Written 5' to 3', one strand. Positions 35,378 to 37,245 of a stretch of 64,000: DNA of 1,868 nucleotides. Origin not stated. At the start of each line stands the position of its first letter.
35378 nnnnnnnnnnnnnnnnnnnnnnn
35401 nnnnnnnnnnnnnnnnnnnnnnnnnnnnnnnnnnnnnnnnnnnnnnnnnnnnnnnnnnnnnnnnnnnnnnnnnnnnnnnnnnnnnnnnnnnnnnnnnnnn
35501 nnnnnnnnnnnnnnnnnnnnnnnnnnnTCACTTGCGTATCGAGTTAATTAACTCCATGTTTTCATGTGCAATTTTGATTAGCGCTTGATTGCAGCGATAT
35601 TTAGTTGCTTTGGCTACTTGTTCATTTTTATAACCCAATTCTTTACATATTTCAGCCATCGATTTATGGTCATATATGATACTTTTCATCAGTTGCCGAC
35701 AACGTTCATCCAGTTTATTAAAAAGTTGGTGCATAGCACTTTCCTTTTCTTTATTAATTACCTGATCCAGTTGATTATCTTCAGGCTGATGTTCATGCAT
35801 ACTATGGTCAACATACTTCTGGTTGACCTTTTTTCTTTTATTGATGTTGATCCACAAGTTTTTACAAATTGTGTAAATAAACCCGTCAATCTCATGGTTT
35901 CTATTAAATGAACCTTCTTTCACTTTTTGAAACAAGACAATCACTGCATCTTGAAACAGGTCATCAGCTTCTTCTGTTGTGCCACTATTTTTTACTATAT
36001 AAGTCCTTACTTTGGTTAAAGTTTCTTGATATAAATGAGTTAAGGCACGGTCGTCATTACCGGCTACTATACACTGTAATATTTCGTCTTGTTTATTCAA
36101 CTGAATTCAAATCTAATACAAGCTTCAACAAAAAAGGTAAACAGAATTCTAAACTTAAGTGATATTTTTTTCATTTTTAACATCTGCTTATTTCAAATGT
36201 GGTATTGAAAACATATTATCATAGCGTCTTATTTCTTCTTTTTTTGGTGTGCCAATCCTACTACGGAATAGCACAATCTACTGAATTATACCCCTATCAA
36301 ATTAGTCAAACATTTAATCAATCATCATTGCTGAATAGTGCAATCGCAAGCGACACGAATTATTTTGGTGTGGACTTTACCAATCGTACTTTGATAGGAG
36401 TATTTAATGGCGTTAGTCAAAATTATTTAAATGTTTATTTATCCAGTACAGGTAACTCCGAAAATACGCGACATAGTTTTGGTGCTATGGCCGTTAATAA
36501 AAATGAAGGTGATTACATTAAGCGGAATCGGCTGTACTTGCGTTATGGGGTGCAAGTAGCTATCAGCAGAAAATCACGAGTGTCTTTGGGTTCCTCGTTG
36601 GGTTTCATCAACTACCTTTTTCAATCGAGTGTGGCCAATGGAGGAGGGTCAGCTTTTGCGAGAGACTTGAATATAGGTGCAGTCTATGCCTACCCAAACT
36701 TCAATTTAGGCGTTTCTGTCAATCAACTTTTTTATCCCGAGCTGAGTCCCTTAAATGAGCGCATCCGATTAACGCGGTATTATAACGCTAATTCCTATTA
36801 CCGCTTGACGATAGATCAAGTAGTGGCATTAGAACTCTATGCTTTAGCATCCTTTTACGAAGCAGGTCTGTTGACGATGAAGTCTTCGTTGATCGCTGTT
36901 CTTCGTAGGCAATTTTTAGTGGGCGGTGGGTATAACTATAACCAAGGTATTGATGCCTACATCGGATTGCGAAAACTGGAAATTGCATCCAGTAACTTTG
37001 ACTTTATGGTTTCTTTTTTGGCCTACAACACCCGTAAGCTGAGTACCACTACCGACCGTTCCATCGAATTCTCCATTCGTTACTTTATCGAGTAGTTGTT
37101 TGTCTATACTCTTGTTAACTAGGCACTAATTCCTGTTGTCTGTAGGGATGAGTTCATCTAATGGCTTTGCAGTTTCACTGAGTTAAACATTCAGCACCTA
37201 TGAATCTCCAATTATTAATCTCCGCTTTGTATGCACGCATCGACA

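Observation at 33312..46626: Two mirrored modules: sigma factor + anti-sigma-like protein ending in T9SS type-B (CHU_C)-like domain + CHU_C cargo + PorP/SprF, bracketing the pectate lyases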

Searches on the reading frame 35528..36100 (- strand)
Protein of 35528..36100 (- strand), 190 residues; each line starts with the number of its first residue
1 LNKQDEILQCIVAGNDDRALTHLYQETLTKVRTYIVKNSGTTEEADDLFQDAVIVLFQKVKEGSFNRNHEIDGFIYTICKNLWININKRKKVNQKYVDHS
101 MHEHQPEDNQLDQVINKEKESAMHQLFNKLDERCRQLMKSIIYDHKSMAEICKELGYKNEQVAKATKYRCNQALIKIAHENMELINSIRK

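Call 3: search_protein_families(library=pfam, proteins=[window:35528-36100:-], max_evalue=0.1)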
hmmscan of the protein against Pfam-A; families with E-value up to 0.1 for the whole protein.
window:35528-36100:- (190 aa): 8 families
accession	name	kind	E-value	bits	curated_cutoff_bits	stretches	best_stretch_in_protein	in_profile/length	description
PF04542.20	Sigma70_r2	-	7.4e-07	29.3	24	1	23-86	1-64/71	Sigma-70 region 2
PF09074.15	Mer2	-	0.00043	20.6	27.7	1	60-153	74-166/193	Mer2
PF22743.2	PspAA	-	0.0028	18.3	27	0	107-142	24-59/92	PspA-Associated protein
PF24151.2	ArlX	-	0.0052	16.7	28.7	1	90-167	28-106/229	ArlX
PF16509.11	KORA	-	0.006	17.2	26.7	1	120-174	7-58/84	TrfB plasmid transcriptional repressor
PF08281.18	Sigma70_r4_2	-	0.011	15.8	25.7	1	122-156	3-37/54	Sigma-70, region 4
PF00522.23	VPR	-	0.041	14.4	25.5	0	12-59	23-66/83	VPR/VPX protein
PF00615.24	RGS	-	0.048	14.5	23.9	0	87-144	48-106/117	Regulator of G protein signaling domain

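Call 4: search_protein_families(library=ncbifam, proteins=[window:35528-36100:-], max_evalue=0.1)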
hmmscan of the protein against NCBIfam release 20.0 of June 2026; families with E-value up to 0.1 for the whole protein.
window:35528-36100:- (190 aa): 63 families (the best 25 are shown)
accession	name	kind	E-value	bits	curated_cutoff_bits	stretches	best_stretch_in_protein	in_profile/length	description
TIGR02985.1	Sig70_bacteroi1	subfamily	2.1e-18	67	126.4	1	20-164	3-149/162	RNA polymerase sigma-70 factor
TIGR02937.1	sigma70-ECF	superfamily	1.2e-17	64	42.9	1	19-165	2-153/165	sigma-70 family RNA polymerase sigma factor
NF058625.1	sigma_PG0214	equivalog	3.1e-13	49.8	130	1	39-163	25-147/170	GFO_1088 family ECF-type sigma factor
TIGR02989.1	Sig-70_gvs1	subfamily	1.5e-11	44.5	124.55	1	19-166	2-147/158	RNA polymerase sigma-70 factor, Rhodopirellula/Verrucomicrobium family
NF007216.0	PRK09638.1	equivalog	1.7e-11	44.2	194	1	15-179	15-172/180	RNA polymerase sigma factor SigY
NF009172.0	PRK12519.1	subfamily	5.6e-11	42.3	222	1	5-177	16-185/194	RNA polymerase sigma factor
NF007227.0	PRK09645.1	subfamily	6.1e-10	39.3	202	1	14-165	9-158/177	sigma-70 family RNA polymerase sigma factor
NF009166.1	PRK12513.1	equivalog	7.8e-10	38.8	206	1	3-168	7-177/193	RNA polymerase sigma factor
NF008890.0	PRK11924.1-3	equivalog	9e-10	38.3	284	1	3-157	24-181/205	RNA polymerase sigma factor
TIGR02950.1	SigM_subfam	subfamily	1.9e-09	37.6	147.95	1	20-176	2-156/159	RNA polymerase sigma factor, SigM family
NF007215.0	PRK09637.1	equivalog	2.1e-09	37.6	212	1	20-159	3-136/181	RNA polymerase sigma factor SigZ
NF009191.0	PRK12539.1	subfamily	5.7e-09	35.7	171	1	29-174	36-175/185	sigma-70 family RNA polymerase sigma factor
TIGR02952.1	Sig70_famx2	equivalog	5.9e-09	36.1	206.45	1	15-174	8-166/170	ECF subfamily RNA polymerase sigma factor, BldN family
TIGR02959.1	SigZ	equivalog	7.5e-09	35.6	168.65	1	28-158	5-129/170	RNA polymerase sigma factor SigZ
NF009189.0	PRK12537.1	equivalog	1.4e-08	34.4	261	1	13-158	18-162/182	RNA polymerase sigma factor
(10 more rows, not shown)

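Call 37: find_related_loci(query=A3, collection=genome_contigs, flank=6000)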
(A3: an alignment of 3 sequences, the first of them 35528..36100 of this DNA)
Query A3 (190 aa) in genome_contigs; peptide patterns used: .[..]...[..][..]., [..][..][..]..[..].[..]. (x = any residue, [..] = any of these).
217 stretches matched a pattern; 16 encode a relative of the query (tblastn E <= 1e-3); 16 distinct loci.
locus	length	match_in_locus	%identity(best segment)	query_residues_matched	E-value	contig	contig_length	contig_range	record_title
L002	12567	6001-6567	92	1-189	7e-117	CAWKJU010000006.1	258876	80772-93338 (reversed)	MAG: uncultured Cytophagales bacterium isolate MFD03250.bin.1.168 genome assembly, contig: contig_10382, whole genome sh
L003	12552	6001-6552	38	2-186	2e-43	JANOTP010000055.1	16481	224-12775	MAG: Cytophagales bacterium isolate VAR_39_metabat_27 VAR_39_k141_1816503, whole genome shotgun sequence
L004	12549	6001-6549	40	7-189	1e-42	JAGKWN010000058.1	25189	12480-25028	MAG: Cytophagaceae bacterium isolate C7_D7_10 C7_D7_10_305, whole genome shotgun sequence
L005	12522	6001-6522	40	6-181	5e-42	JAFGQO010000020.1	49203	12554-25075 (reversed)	MAG: Bacteroidales bacterium isolate Zod_Metabat.768 k87_791007, whole genome shotgun sequence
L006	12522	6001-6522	39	6-181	1e-41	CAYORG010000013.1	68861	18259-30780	MAG TPA_asm: uncultured Bacteroidales bacterium isolate binchicken_co89_594 genome assembly, contig: NODE_430_length_688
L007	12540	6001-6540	38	6-186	1e-39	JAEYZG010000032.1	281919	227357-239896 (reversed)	MAG: Bacteroidetes bacterium isolate OH_CBlB_80 k127_833170, whole genome shotgun sequence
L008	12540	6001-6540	37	6-186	3e-39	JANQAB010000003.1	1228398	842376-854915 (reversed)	MAG: Sporocytophaga sp. isolate 29_gen_w_cov.4 s70, whole genome shotgun sequence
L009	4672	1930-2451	38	6-181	9e-39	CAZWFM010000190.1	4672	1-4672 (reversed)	MAG TPA_asm: uncultured Bacteroidales bacterium isolate SRP214966_co4_486 genome assembly, contig: NODE_28884_length_467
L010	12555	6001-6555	37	4-189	2e-38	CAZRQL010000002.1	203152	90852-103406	MAG TPA_asm: uncultured Roseobacteraceae bacterium isolate SRP290908_co2_156 genome assembly, contig: NODE_43_length_203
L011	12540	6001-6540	37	6-186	1e-37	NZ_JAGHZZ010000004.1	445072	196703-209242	MAG: Sporocytophaga sp. isolate BIN9 scaffold4_cov0, whole genome shotgun sequence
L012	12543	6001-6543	36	6-188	3e-37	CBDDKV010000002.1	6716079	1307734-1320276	MAG: Bacteroidales bacterium isolate 9480fe01-225e-458e-b31c-9252802a2ee0 genome assembly, contig: contig_2, whole genom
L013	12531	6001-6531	34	6-184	1e-35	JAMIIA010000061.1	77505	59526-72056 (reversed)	MAG: Bacteroidales bacterium isolate RA_AS_maxbin.060 k201_509010, whole genome shotgun sequence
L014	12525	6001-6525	35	6-181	4e-35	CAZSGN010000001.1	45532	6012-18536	MAG TPA_asm: uncultured Bacteroidales bacterium isolate SRP252850_co1_230 genome assembly, contig: NODE_1177_length_4553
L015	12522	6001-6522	34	6-181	4e-35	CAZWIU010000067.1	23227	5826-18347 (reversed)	MAG TPA_asm: uncultured Bacteroidales bacterium isolate SRP167436_co1_197 genome assembly, contig: NODE_3324_length_2322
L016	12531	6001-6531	32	6-184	1e-33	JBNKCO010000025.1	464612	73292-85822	MAG: Bacteroidales bacterium isolate F1F2.bin.22.orig k141_1017245, whole genome shotgun sequence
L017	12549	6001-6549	34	1-183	5e-33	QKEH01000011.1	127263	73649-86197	MAG: Bacteroidetes bacterium isolate SZUA-471 scaffold_714, whole genome shotgun sequence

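Call 47: search_protein_families(library=pfam, proteins=[L007:7339-9399:+, L007:9407-10351:+, L007:10326-12398:+, L007:6552-7289:+, L005:2706-4742:-, L005:936-2477:-, L012:1654-4818:-, L004:7655-9283:+, L003:9760-10677:+, L010:6633-7829:+], max_evalue=0.01)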
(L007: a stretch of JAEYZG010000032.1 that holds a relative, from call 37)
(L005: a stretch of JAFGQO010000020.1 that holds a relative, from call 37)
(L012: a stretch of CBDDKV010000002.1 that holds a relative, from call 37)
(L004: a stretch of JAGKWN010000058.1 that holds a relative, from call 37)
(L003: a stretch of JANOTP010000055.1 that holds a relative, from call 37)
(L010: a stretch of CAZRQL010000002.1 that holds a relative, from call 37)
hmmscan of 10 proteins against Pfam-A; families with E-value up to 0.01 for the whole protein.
L007:7339-9399:+ (686 aa): 5 families
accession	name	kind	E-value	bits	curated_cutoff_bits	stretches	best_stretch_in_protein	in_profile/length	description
PF25390.1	WD40_RLD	-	9e-82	275.7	150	2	99-406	51-346/363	RCC1-like domain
PF00415.24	RCC1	-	3.1e-53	178.6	21.7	7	323-373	3-49/50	Regulator of chromosome condensation (RCC1) repeat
PF13540.12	RCC1_2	-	4.7e-35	118.9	22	5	193-222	1-30/30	Regulator of chromosome condensation (RCC1) repeat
PF13585.12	CHU_C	-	2.1e-24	85.9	27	1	595-684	1-86/86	CHU_C Type IX secretion signal domain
PF25384.1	Alsin_RLD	-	0.00028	20.8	100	0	259-379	236-351/405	Alsin RCC1-like domain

L007:9407-10351:+ (314 aa): 1 family
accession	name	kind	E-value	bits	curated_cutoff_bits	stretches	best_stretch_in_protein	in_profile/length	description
PF11751.14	PorP_SprF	-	7.3e-72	242.6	22.3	1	31-299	2-273/273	Type IX secretion system membrane protein PorP/SprF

L007:10326-12398:+ (690 aa): 1 family
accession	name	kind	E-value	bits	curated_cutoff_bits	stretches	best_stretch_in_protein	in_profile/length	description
PF07676.18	PD40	-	3.5e-11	43.2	20.9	2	270-307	3-38/38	WD40-like Beta Propeller Repeat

L007:6552-7289:+ (245 aa): 0 families

L005:2706-4742:- (678 aa): 4 families
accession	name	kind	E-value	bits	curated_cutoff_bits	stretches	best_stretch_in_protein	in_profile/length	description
PF18911.6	PKD_4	-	1.1e-44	150.8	27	4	329-379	27-77/85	PKD domain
PF00801.26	PKD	-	2.4e-23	82.4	23.5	3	327-379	18-74/80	PKD domain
PF18962.6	Por_Secre_tail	-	4.5e-11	43.3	27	1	599-666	1-65/75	Secretion system C-terminal sorting domain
PF16820.11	PKD_3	-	6.6e-05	23.1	26.3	0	154-182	36-64/68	PKD-like domain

L005:936-2477:- (513 aa): 2 families
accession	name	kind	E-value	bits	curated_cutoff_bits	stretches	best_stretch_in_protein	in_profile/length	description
PF13585.12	CHU_C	-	5.2e-08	33.3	27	1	442-503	5-72/86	CHU_C Type IX secretion signal domain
PF13860.13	FlgD_ig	-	0.00063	20.1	27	1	460-499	24-71/79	FlgD Ig-like domain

L012:1654-4818:- (1054 aa): 6 families
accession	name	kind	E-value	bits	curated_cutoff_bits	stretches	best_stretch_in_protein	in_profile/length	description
PF18911.6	PKD_4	-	3.2e-91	299.9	27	8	235-281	25-71/85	PKD domain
PF00801.26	PKD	-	2e-54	182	23.5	8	888-938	25-76/80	PKD domain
PF18962.6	Por_Secre_tail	-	1.1e-07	32.5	27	1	976-1052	2-75/75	Secretion system C-terminal sorting domain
PF18981.6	InlK_D3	-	6.9e-06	26.5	25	0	262-293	42-73/75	Internalin K domain (D3/D4)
PF16820.11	PKD_3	-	0.00024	21.3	26.3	0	162-195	35-68/68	PKD-like domain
PF08329.16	ChitinaseA_N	-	0.0015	18.6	21.2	0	817-858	66-107/133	Chitinase A, N-terminal domain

L004:7655-9283:+ (542 aa): 6 families
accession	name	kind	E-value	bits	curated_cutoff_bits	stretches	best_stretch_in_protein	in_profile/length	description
PF12799.13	LRR_4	-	4.2e-23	81.3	27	6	193-234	1-43/44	Leucine Rich repeats (2 copies)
PF13855.12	LRR_8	-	1e-11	44.8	27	2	172-225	2-59/61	Leucine rich repeat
PF13585.12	CHU_C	-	1.7e-05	25.2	27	1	469-531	3-71/86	CHU_C Type IX secretion signal domain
PF23952.1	LRR_EndoS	-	3e-05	24.6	27.9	0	196-271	26-94/116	Endo-beta-N-acetylglucosaminidase EndoS LRR domain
PF23211.1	LRR_LRWD1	-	0.00018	21.7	28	0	111-183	27-98/190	Leucine-rich repeat and WD repeat-containing protein 1, LRR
PF23598.1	LRR_14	-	0.00029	20.1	40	1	155-224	31-102/353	Leucine-rich repeat region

L003:9760-10677:+ (305 aa): 1 family
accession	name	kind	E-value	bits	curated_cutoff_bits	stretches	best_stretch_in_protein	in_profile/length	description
PF11751.14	PorP_SprF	-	1.1e-72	245.3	22.3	1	21-290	2-273/273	Type IX secretion system membrane protein PorP/SprF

L010:6633-7829:+ (398 aa): 2 families
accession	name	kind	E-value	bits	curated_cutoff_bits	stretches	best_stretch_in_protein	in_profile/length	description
PF13585.12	CHU_C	-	1.6e-06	28.5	27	1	339-393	29-83/86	CHU_C Type IX secretion signal domain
PF13860.13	FlgD_ig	-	0.0061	17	27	0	359-387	50-78/79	FlgD Ig-like domain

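Call 65: search_protein_families(library=pfam, proteins=[L004:765-4973:+, L015:3015-4748:-, L016:2528-4681:-, L017:2613-4706:-, L014:3344-4921:-, L013:3321-4934:-, L015:550-2106:-, L003:7629-9731:+], max_evalue=0.001)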
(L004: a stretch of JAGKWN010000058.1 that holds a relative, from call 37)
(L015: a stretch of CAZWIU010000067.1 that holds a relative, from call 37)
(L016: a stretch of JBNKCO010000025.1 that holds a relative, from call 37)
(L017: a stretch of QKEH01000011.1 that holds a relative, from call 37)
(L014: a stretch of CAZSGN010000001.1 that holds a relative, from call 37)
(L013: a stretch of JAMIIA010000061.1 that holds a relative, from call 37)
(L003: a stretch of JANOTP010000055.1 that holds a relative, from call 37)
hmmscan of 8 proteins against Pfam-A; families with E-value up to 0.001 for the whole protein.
L004:765-4973:+ (1402 aa): 13 families
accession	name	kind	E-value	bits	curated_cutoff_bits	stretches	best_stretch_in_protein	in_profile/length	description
PF21348.3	RGL11_C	-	2e-228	759.5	27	1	119-615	1-490/490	Rhamnogalacturonan lyase family 11, C-terminal domain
PF19081.6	Ig_7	-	2.1e-42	143.8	27.3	7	1094-1159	3-77/84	Ig-like domain CHU_C associated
PF18370.7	RGI_lyase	-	1.2e-27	96.5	27.8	1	32-115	2-86/86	Rhamnogalacturonan I lyases beta-sheet domain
PF18911.6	PKD_4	-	4.6e-08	33.4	27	0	939-1013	1-85/85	PKD domain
PF00801.26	PKD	-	9.7e-08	32.3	23.5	0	1170-1235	2-76/80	PKD domain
PF16177.11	ACAS_N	-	2.4e-07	30.9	27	0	1109-1128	30-49/55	Acetyl-coenzyme A synthetase N-terminus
PF13895.12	Ig_2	-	2.6e-07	31.2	27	0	714-788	11-78/79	Immunoglobulin domain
PF07495.19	Y_Y_Y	-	5.4e-06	26.7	26.6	0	1207-1222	29-44/65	Y_Y_Y domain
PF00630.25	Filamin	-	2.5e-05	25.5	26.9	0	1207-1223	65-81/93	Filamin/ABP280 repeat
PF06832.18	BiPBP_C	-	2.6e-05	24.5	26.8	0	629-690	21-87/90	Penicillin-Binding Protein C-terminus Family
PF01839.29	FG-GAP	-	6.1e-05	23.3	22.1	0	207-236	3-33/37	FG-GAP repeat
PF16277.11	DUF4926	-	0.00047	20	29.1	0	839-852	30-43/57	Domain of unknown function (DUF4926)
PF13584.12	BatD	-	0.00089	20.3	24.1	0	782-863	13-92/92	BatD DUF11 like domain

L015:3015-4748:- (577 aa): 4 families
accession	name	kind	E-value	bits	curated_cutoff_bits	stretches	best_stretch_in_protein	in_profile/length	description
PF18911.6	PKD_4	-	1.5e-48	163.2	27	4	321-376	24-80/85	PKD domain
PF00801.26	PKD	-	5.2e-30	103.7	23.5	4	240-281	27-70/80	PKD domain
PF18962.6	Por_Secre_tail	-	8.5e-09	36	27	1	499-573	2-73/75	Secretion system C-terminal sorting domain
PF08329.16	ChitinaseA_N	-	0.0003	20.9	21.2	0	426-468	67-109/133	Chitinase A, N-terminal domain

L016:2528-4681:- (717 aa): 5 families
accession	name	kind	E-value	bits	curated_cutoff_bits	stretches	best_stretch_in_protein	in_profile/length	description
PF18911.6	PKD_4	-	4.1e-49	165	27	5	362-406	27-72/85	PKD domain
PF00801.26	PKD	-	3e-21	75.6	23.5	2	367-411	28-74/80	PKD domain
PF16820.11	PKD_3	-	4.4e-13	49.3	26.3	0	270-310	30-68/68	PKD-like domain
PF08329.16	ChitinaseA_N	-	4.9e-08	33.2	21.2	0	193-230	70-107/133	Chitinase A, N-terminal domain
PF18962.6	Por_Secre_tail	-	1.7e-07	31.8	27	1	638-707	1-67/75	Secretion system C-terminal sorting domain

L017:2613-4706:- (697 aa): 4 families
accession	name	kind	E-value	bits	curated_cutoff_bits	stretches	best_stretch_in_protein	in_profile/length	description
PF18911.6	PKD_4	-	2.5e-48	162.5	27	4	359-411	28-79/85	PKD domain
PF00801.26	PKD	-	6.6e-31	106.6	23.5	4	531-577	18-68/80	PKD domain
PF18962.6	Por_Secre_tail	-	8.1e-07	29.7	27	1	618-694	1-74/75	Secretion system C-terminal sorting domain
PF16820.11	PKD_3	-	3.2e-06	27.3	26.3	0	276-308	36-68/68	PKD-like domain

L014:3344-4921:- (525 aa): 1 family
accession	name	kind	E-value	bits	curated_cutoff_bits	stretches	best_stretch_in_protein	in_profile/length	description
PF13585.12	CHU_C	-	1.2e-06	29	27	1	454-514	6-71/86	CHU_C Type IX secretion signal domain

L013:3321-4934:- (537 aa): 2 families
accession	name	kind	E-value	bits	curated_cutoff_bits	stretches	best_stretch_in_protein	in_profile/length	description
PF13585.12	CHU_C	-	2.7e-07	31.1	27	1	466-528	5-73/86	CHU_C Type IX secretion signal domain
PF13860.13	FlgD_ig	-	0.00085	19.7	27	0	485-521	25-69/79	FlgD Ig-like domain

L015:550-2106:- (518 aa): 1 family
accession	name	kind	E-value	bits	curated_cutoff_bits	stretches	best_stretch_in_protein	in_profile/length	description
PF13585.12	CHU_C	-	4.4e-05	24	27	1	447-506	5-70/86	CHU_C Type IX secretion signal domain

L003:7629-9731:+ (700 aa): 5 families
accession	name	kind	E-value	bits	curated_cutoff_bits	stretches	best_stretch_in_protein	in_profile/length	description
PF25390.1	WD40_RLD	-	3.4e-74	250.8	150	2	202-417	32-241/363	RCC1-like domain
PF00415.24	RCC1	-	1.7e-59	198.6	21.7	7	278-330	3-50/50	Regulator of chromosome condensation (RCC1) repeat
PF13540.12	RCC1_2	-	7.6e-44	146.9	22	5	148-177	1-30/30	Regulator of chromosome condensation (RCC1) repeat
PF13585.12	CHU_C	-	3.4e-22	78.8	27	1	608-698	2-86/86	CHU_C Type IX secretion signal domain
PF25384.1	Alsin_RLD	-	5.6e-13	49.4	100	1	278-365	243-323/405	Alsin RCC1-like domain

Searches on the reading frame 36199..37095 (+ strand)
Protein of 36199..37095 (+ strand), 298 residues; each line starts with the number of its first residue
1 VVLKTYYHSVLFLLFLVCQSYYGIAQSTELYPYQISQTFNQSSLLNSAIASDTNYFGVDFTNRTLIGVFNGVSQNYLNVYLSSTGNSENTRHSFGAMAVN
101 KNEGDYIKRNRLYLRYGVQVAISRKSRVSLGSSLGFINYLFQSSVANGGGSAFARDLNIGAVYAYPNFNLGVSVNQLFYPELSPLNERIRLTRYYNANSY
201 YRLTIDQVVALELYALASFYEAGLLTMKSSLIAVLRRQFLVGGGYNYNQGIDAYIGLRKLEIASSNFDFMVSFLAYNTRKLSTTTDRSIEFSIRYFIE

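Call 3: search_protein_families(library=pfam, proteins=[window:36199-37095:+], max_evalue=0.1)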
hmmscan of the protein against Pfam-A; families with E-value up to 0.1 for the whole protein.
window:36199-37095:+ (298 aa): 2 families
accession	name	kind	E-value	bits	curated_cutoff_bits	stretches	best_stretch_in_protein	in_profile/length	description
PF11751.14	PorP_SprF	-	2.3e-20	73.7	22.3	1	30-295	4-273/273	Type IX secretion system membrane protein PorP/SprF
PF17415.7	NigD_C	-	0.044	14.3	22.6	0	72-115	25-67/120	NigD-like C-terminal beta sandwich domain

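Call 4: search_protein_families(library=ncbifam, proteins=[window:36199-37095:+], max_evalue=0.1)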
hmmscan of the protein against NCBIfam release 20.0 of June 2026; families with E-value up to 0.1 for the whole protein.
window:36199-37095:+ (298 aa): 1 family
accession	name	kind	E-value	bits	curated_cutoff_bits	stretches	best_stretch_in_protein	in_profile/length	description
TIGR03519.1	T9SS_PorP_fam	subfamily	1.6e-16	60.6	90.55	1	10-295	4-290/292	PorP/SprF family type IX secretion system membrane protein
